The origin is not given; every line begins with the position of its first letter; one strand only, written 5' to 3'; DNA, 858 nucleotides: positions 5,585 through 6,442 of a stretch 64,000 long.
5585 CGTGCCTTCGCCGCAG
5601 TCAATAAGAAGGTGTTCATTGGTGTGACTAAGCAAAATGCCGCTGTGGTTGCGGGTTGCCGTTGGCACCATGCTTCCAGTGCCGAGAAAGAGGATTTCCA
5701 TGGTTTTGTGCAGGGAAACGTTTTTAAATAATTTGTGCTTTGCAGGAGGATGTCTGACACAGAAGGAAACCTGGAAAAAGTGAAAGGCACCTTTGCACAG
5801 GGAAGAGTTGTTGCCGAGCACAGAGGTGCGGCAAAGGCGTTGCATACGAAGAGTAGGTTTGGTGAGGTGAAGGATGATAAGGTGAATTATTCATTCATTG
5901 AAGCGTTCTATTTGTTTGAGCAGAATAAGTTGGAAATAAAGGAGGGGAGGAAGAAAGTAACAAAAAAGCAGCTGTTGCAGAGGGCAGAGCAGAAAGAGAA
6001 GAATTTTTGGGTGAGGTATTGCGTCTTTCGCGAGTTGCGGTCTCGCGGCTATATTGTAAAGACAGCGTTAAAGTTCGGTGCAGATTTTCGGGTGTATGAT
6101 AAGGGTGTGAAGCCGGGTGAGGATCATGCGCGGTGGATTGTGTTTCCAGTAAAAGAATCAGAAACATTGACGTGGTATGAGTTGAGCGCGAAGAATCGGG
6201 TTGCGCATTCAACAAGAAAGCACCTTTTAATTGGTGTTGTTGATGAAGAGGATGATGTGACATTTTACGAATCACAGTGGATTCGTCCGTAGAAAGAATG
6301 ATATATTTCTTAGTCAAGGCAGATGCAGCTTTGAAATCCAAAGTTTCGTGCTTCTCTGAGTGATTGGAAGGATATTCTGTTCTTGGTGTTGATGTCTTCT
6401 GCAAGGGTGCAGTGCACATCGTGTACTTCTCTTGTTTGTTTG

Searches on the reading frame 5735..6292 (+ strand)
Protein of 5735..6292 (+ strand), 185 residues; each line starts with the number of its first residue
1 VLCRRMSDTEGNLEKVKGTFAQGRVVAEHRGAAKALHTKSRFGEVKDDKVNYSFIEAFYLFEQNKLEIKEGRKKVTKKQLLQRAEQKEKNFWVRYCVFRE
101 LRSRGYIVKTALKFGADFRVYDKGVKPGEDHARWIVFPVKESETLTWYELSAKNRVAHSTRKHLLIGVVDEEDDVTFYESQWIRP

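Call 10: search_protein_families(library=pfam, proteins=[window:5735-6292:+])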
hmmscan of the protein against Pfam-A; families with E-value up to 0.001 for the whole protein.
window:5735-6292:+ (185 aa): 2 families
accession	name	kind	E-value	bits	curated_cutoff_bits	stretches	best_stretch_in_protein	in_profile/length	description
PF01974.23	tRNA_int_endo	-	2.1e-28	98.7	27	1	91-177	1-85/85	tRNA intron endonuclease, catalytic C-terminal domain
PF02778.19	tRNA_int_endo_N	-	2.1e-12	46.8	21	1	16-80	1-66/67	tRNA intron endonuclease, N-terminal domain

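Call 18: search_solved_structures(query=window:5735-6292:+, max_evalue=0.01, show_alignments=3)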
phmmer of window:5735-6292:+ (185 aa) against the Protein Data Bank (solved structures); distinct sequences matched with E-value up to 0.01: 24.
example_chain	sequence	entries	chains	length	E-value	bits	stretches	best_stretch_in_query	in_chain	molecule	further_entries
3iey_A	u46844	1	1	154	2.9e-36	128.1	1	47-185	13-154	tRNA-splicing endonuclease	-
5x89_A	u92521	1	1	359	2.7e-30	108.6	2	53-175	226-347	EndA-like protein,tRNA-splicing endonuclease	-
1a79_A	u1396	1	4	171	4.3e-30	108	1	18-185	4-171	TRNA ENDONUCLEASE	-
4fz2_A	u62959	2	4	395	5.5e-22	81.6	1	56-168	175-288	tRNA intron endonuclease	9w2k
2cv8_A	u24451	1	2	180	7.4e-22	81.1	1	41-182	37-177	tRNA-splicing endonuclease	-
1r0v_A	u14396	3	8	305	9.5e-21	77.5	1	36-166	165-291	tRNA-intron endonuclease | Putative tRNA-intron endonuclease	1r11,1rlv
2gjw_A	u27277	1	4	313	1.1e-20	77.4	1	36-166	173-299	tRNA-splicing endonuclease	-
3p1y_A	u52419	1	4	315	4.3e-19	72.1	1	47-166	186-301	tRNA-splicing endonuclease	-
3p1z_B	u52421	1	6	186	3e-18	69.4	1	48-185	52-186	tRNA-splicing endonuclease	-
3ajv_B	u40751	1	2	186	7.7e-17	64.8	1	48-185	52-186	tRNA-splicing endonuclease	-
3iey_B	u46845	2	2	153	7.1e-16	61.6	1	59-184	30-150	NEQ261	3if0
2zyz_B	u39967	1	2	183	1.2e-15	60.9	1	53-179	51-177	tRNA-splicing endonuclease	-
2ohc_A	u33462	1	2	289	3.5e-08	36.6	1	97-169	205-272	tRNA-splicing endonuclease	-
2ohe_A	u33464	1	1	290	3.6e-08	36.5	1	97-169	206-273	tRNA-splicing endonuclease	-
6z9u_A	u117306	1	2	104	3.9e-08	36.4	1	93-182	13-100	tRNA-splicing endonuclease subunit Sen34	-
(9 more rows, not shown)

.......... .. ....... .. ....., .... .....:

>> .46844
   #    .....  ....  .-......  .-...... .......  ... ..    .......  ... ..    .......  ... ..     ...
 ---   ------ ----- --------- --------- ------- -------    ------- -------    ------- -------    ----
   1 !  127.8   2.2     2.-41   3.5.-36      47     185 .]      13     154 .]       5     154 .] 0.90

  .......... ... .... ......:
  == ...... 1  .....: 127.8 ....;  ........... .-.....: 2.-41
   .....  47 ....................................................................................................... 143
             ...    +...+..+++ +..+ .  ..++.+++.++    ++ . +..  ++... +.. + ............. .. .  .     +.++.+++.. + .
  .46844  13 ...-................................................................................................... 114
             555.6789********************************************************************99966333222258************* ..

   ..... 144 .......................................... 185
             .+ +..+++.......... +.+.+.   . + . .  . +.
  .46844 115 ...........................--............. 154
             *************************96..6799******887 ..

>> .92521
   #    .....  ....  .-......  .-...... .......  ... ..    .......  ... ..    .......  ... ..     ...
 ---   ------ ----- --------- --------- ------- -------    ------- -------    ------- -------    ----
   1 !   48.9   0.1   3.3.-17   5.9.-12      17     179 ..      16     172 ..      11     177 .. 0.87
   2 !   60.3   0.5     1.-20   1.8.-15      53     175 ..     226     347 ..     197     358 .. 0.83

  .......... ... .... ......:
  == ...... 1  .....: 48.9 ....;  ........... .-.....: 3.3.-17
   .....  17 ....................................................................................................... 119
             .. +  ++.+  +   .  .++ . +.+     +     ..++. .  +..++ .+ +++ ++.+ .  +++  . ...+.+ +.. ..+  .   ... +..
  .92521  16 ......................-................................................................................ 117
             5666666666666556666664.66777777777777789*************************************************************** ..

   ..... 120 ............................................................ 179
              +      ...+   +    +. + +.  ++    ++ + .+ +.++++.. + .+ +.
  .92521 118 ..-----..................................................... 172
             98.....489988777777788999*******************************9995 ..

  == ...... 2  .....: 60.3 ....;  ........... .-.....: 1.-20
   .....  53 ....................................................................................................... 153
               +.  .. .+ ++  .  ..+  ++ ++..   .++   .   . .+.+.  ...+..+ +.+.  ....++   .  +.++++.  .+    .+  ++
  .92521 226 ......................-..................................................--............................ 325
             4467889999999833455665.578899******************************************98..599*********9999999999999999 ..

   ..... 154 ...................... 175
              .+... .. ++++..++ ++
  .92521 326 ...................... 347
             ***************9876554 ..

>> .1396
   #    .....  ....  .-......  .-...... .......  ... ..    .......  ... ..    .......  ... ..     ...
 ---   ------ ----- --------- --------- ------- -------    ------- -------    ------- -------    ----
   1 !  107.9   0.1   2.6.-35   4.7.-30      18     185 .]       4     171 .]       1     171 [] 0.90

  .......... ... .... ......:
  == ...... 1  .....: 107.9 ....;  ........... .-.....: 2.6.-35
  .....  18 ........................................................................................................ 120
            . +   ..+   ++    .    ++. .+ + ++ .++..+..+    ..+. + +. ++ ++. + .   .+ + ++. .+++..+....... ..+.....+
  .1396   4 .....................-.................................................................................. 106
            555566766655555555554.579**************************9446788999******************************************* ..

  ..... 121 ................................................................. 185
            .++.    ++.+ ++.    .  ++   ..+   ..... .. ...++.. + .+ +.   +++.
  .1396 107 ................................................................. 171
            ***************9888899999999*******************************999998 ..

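Call 28: find_encoding_contigs(protein=window:5750-6289:+, flank=6000, max_places=8)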
Protein seq(180 aa) (180 aa): 5 contigs read that carry it; 5 places shown.
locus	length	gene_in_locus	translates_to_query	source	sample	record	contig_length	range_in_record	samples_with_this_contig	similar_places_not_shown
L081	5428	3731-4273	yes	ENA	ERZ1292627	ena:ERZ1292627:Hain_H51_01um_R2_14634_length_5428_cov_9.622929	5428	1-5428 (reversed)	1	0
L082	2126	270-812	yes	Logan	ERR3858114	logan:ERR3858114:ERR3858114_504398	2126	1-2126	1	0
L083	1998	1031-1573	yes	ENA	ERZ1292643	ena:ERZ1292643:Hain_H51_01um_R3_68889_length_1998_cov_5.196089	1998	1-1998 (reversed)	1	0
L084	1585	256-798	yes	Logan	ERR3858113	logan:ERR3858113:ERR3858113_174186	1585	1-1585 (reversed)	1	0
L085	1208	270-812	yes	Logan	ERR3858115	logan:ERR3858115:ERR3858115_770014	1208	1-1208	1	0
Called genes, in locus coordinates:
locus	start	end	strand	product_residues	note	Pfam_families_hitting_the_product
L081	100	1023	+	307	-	PF08271:Zn_Ribbon_TF, PF00382:TFIIB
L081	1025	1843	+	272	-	-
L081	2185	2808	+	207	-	-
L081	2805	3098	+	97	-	-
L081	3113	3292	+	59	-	-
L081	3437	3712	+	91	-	-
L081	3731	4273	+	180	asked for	PF02778:tRNA_int_endo_N, PF01974:tRNA_int_endo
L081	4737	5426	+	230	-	?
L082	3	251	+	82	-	?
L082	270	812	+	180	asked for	PF02778:tRNA_int_endo_N, PF01974:tRNA_int_endo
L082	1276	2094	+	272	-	-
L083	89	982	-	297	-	PF13691:Lactamase_B_4 (weak), PF23023:Anti-Pycsar_Apyc1, PF00753:Lactamase_B, PF12706:Lactamase_B_2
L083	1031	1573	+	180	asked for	PF02778:tRNA_int_endo_N, PF01974:tRNA_int_endo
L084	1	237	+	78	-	?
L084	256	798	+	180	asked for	PF02778:tRNA_int_endo_N, PF01974:tRNA_int_endo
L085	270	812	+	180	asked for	PF02778:tRNA_int_endo_N, PF01974:tRNA_int_endo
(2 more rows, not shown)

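Call 48: find_homologous_proteins(query=window:5750-6289:+, max_evalue=1e-10)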
Query seq(180 aa) (180 aa): 7558 proteins with E <= 1e-10 among 7589 candidates; the best 120 are listed.
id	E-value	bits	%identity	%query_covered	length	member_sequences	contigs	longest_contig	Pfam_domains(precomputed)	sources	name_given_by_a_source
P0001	1.3e-115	401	100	100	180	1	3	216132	PF01974.24,PF02778.20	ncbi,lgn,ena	-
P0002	1.5e-77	277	66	96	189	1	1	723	PF01974.24,PF02778.20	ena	-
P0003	4.5e-75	269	65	96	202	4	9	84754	PF01974.24,PF02778.20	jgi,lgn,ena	jgi:tRNA-intron endonuclease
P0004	8.9e-75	268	65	96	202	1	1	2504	PF01974.24,PF02778.20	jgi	jgi:tRNA-intron endonuclease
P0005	3.8e-74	266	66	96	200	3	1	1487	PF01974.24,PF02778.20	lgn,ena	-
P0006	5.2e-74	266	65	96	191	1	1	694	PF01974.24,PF02778.20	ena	-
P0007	5.3e-74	266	67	96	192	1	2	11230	PF01974.24,PF02778.20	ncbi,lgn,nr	ncbi:tRNA-intron lyase [Candidatus Woesearchaeota archaeon]|nr:tRNA-intron lyase [Candidatus Woesear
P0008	7.5e-74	265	65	94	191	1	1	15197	PF01974.24,PF02778.20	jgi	jgi:tRNA-intron endonuclease, archaea type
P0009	1.4e-72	261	63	96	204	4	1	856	PF01974.24,PF02778.20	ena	-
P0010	1.6e-72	261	65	96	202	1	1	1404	PF01974.24,PF02778.20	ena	-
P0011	4.4e-72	259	63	96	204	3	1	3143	PF01974.24,PF02778.20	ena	-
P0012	8.5e-72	258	62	96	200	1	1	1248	PF01974.24,PF02778.20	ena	-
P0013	8.5e-71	255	63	96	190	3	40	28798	PF01974.24,PF02778.20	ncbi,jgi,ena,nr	ncbi:tRNA-intron lyase [Candidatus Woesearchaeota archaeon]|nr:tRNA-intron lyase [Candidatus Woesear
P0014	9.9e-71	255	65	96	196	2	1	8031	PF01974.24,PF02778.20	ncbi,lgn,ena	ncbi:MAG: tRNA-intron lyase [Nanoarchaeota archaeon]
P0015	2.2e-70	254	65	96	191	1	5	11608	PF01974.24,PF02778.20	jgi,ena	-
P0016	2.4e-70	254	61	94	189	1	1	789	PF01974.24,PF02778.20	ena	-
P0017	4.7e-70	253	60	100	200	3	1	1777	PF01974.24,PF02778.20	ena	-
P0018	9.3e-70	252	63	96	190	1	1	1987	PF01974.24,PF02778.20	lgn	-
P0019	1.1e-69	252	64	98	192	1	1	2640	PF01974.24,PF02778.20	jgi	jgi:tRNA-intron endonuclease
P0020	1.5e-69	251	61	96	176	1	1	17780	PF01974.24,PF02778.20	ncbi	-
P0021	2.2e-69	251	64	95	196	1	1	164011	PF01974.24,PF02778.20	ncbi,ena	-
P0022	4.7e-69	250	63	96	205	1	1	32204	PF01974.24,PF02778.20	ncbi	-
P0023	1.5e-68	248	64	95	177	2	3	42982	PF01974.24,PF02778.20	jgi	jgi:tRNA-intron endonuclease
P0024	2.6e-68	247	62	95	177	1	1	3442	PF01974.24,PF02778.20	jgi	jgi:tRNA-intron endonuclease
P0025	3.0e-68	247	63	96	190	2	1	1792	PF01974.24,PF02778.20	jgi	jgi:tRNA-intron endonuclease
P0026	3.2e-68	247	60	95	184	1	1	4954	PF01974.24,PF02778.20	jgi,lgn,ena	-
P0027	3.7e-68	247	63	95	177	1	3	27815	PF01974.24,PF02778.20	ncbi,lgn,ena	-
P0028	3.7e-68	247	60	96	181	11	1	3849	PF01974.24,PF02778.20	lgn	-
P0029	5.7e-68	246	61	99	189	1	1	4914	PF01974.24,PF02778.20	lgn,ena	-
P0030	6.0e-68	246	63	95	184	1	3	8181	PF01974.24,PF02778.20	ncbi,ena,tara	tara:strand:+ start:608 stop:1162 length:555 start_codon:yes stop_codon:yes gene_type:complete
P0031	8.2e-68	246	60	98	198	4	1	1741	PF01974.24,PF02778.20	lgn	-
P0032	9.4e-68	245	61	95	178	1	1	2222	PF01974.24,PF02778.20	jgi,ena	-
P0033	1.6e-67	245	60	96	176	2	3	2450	PF01974.24,PF02778.20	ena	-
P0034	1.7e-67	244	61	92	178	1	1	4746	PF01974.24,PF02778.20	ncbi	-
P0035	1.8e-67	244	58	99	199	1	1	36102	PF01974.24,PF02778.20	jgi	jgi:tRNA-intron endonuclease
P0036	2.5e-67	244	61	95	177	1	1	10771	PF01974.24,PF02778.20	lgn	-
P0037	2.5e-67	244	59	100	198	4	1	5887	PF01974.24,PF02778.20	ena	-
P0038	3.1e-67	244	61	94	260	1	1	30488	PF01974.24,PF02778.20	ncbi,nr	ncbi:tRNA-intron lyase [Candidatus Woesearchaeota archaeon]|nr:tRNA-intron lyase [Candidatus Woesear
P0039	3.2e-67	244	60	95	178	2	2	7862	PF01974.24,PF02778.20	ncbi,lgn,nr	ncbi:MAG: tRNA-intron lyase [Nanoarchaeota archaeon]|nr:tRNA-intron lyase [Nanoarchaeota archaeon] M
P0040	3.2e-67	244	62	96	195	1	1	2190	PF01974.24,PF02778.20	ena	-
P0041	3.2e-67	244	58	97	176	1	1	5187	PF01974.24,PF02778.20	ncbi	-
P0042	3.3e-67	244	61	95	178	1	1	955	PF01974.24,PF02778.20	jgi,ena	-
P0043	3.4e-67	244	64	93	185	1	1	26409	PF01974.24,PF02778.20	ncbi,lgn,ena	-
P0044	3.6e-67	243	62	99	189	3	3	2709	PF01974.24,PF02778.20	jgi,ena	-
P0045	3.8e-67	243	59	93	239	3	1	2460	PF01974.24,PF02778.20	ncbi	-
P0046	4.0e-67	243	62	95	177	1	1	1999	PF01974.24,PF02778.20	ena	-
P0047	4.0e-67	243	60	93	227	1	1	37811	PF01974.24,PF02778.20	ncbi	ncbi:MAG: tRNA-intron lyase [Candidatus Woesearchaeota archaeon]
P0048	4.2e-67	243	62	94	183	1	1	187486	PF01974.24,PF02778.20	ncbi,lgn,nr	ncbi:tRNA-intron lyase [Candidatus Woesearchaeota archaeon]|nr:tRNA-intron lyase [Candidatus Woesear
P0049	4.2e-67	243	58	99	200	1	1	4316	PF01974.24,PF02778.20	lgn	-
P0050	4.4e-67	243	63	95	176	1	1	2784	PF01974.24,PF02778.20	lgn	-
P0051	4.4e-67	243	62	95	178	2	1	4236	PF01974.24,PF02778.20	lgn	-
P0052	4.8e-67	243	61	96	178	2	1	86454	PF01974.24,PF02778.20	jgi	jgi:tRNA-intron endonuclease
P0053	4.9e-67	243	62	95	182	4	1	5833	PF01974.24,PF02778.20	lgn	-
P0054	5.5e-67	243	61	96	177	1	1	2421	PF01974.24,PF02778.20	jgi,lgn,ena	-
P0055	6.0e-67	243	62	96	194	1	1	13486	PF01974.24,PF02778.20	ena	-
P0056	6.4e-67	243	60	96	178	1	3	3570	PF01974.24,PF02778.20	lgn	-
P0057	7.6e-67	242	59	99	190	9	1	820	PF01974.24,PF02778.20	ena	-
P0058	7.9e-67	242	60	97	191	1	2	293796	PF01974.24,PF02778.20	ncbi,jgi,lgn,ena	-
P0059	9.2e-67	242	61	96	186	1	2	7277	PF01974.24,PF02778.20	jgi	jgi:tRNA-intron endonuclease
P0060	9.4e-67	242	63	96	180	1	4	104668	PF01974.24,PF02778.20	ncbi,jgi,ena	-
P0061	9.6e-67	242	59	96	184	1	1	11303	PF01974.24,PF02778.20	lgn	-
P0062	9.8e-67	242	59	96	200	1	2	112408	PF01974.24,PF02778.20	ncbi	ncbi:MAG: tRNA-intron lyase [Candidatus Woesearchaeota archaeon]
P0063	1.0e-66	242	59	96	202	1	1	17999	PF01974.24,PF02778.20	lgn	-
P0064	1.0e-66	242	57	100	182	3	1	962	PF01974.24,PF02778.20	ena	-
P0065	1.1e-66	242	62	93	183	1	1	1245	PF01974.24,PF02778.20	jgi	-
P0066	1.1e-66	242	58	99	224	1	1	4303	PF01974.24,PF02778.20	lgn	-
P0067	1.1e-66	242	59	95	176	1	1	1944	PF01974.24,PF02778.20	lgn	-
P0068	1.2e-66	242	61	98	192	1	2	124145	PF01974.24,PF02778.20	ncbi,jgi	-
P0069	1.3e-66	242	58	96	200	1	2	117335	PF01974.24,PF02778.20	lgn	-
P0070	1.3e-66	242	60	93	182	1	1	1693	PF01974.24,PF02778.20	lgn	-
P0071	1.3e-66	242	58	100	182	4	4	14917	PF01974.24,PF02778.20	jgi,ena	-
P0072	1.4e-66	242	60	94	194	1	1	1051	PF01974.24,PF02778.20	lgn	-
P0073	1.5e-66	241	59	96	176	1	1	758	PF01974.24,PF02778.20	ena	-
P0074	1.6e-66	241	58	96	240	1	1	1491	PF01974.24,PF02778.20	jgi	jgi:tRNA-intron endonuclease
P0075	1.6e-66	241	60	93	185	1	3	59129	PF01974.24,PF02778.20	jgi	-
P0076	1.6e-66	241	58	94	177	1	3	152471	PF01974.24,PF02778.20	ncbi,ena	-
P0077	1.9e-66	241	60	95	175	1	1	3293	PF01974.24,PF02778.20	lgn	-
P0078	2.0e-66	241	60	96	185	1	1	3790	PF01974.24,PF02778.20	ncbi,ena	-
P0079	2.4e-66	241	60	96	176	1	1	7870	PF01974.24,PF02778.20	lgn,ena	-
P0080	2.5e-66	241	59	98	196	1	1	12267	PF01974.24,PF02778.20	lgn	-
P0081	2.5e-66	241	58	94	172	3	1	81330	PF01974.24,PF02778.20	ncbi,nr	ncbi:MAG: tRNA-intron lyase [Candidatus Nanoarchaeia archaeon]|nr:tRNA-intron lyase [Candidatus Nano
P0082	2.5e-66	241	60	95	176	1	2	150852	PF01974.24,PF02778.20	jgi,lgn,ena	-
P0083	2.6e-66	241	62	94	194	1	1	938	PF01974.24,PF02778.20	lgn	-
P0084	2.6e-66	241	60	94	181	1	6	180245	PF01974.24,PF02778.20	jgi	-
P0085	2.7e-66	241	58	99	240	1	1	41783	PF01974.24,PF02778.20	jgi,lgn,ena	-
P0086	2.8e-66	241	60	94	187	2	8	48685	PF01974.24,PF02778.20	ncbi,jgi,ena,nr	ncbi:MAG TPA: tRNA-intron lyase [Candidatus Nanoarchaeia archaeon]|nr:tRNA-intron lyase [Candidatus 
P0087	2.9e-66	240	59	95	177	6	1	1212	PF01974.24,PF02778.20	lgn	-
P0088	3.0e-66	240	59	93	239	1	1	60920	PF01974.24,PF02778.20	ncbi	ncbi:MAG: tRNA-intron lyase [archaeon]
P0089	3.0e-66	240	57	93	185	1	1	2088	PF01974.24,PF02778.20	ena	-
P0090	3.2e-66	240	60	96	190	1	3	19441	PF01974.24,PF02778.20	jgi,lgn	-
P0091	3.3e-66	240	62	96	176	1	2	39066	PF01974.24,PF02778.20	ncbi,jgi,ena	-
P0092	3.7e-66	240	60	93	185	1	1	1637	PF01974.24,PF02778.20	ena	-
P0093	3.8e-66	240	58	99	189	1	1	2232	PF01974.24,PF02778.20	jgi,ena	-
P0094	3.9e-66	240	60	94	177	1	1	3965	PF01974.24,PF02778.20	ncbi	-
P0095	4.2e-66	240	60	96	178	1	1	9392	PF01974.24,PF02778.20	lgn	-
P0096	4.2e-66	240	59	94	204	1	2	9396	PF01974.24,PF02778.20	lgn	-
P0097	4.3e-66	240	62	93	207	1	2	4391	PF01974.24,PF02778.20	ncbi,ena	-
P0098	4.4e-66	240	58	99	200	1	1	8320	PF01974.24,PF02778.20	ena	-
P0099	4.5e-66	240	59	98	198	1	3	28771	PF01974.24,PF02778.20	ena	-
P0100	4.8e-66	240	60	96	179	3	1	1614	PF01974.24,PF02778.20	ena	-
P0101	5.1e-66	240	61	96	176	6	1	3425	PF01974.24,PF02778.20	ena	-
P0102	5.2e-66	240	57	99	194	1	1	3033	PF01974.24,PF02778.20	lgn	-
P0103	5.3e-66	240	62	96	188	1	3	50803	PF01974.24,PF02778.20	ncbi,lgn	-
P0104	5.5e-66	240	58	100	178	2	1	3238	PF01974.24,PF02778.20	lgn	-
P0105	5.7e-66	240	61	94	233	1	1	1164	PF01974.24,PF02778.20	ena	-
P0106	5.9e-66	239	60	98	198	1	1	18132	PF01974.24,PF02778.20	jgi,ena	-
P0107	6.0e-66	239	60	94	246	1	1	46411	PF01974.24,PF02778.20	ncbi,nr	ncbi:tRNA-intron lyase [Candidatus Woesearchaeota archaeon]|nr:tRNA-intron lyase [Candidatus Woesear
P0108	6.3e-66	239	62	95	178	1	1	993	PF01974.24,PF02778.20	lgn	-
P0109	6.8e-66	239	60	96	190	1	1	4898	PF01974.24,PF02778.20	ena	-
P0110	7.1e-66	239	60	97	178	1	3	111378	PF01974.24,PF02778.20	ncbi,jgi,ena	-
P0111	7.2e-66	239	68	83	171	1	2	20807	PF01974.24,PF02778.20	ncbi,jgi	-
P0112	7.3e-66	239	62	94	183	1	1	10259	PF01974.24,PF02778.20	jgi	jgi:tRNA-intron endonuclease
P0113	7.6e-66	239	59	97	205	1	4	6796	PF01974.24,PF02778.20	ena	-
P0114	7.8e-66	239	58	100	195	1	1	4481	PF01974.24,PF02778.20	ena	-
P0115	8.0e-66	239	62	96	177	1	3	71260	PF01974.24,PF02778.20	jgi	-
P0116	8.1e-66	239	58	97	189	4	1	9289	PF01974.24,PF02778.20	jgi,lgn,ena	-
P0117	8.2e-66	239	60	96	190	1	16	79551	PF01974.24,PF02778.20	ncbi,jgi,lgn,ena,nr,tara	ncbi:tRNA-intron lyase [Candidatus Woesearchaeota archaeon]|jgi:tRNA-intron endonuclease|nr:tRNA-int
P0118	8.6e-66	239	62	93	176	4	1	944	PF01974.24,PF02778.20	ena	-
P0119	8.9e-66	239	60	94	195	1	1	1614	PF01974.24,PF02778.20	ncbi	-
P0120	9.2e-66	239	59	96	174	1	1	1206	PF01974.24,PF02778.20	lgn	-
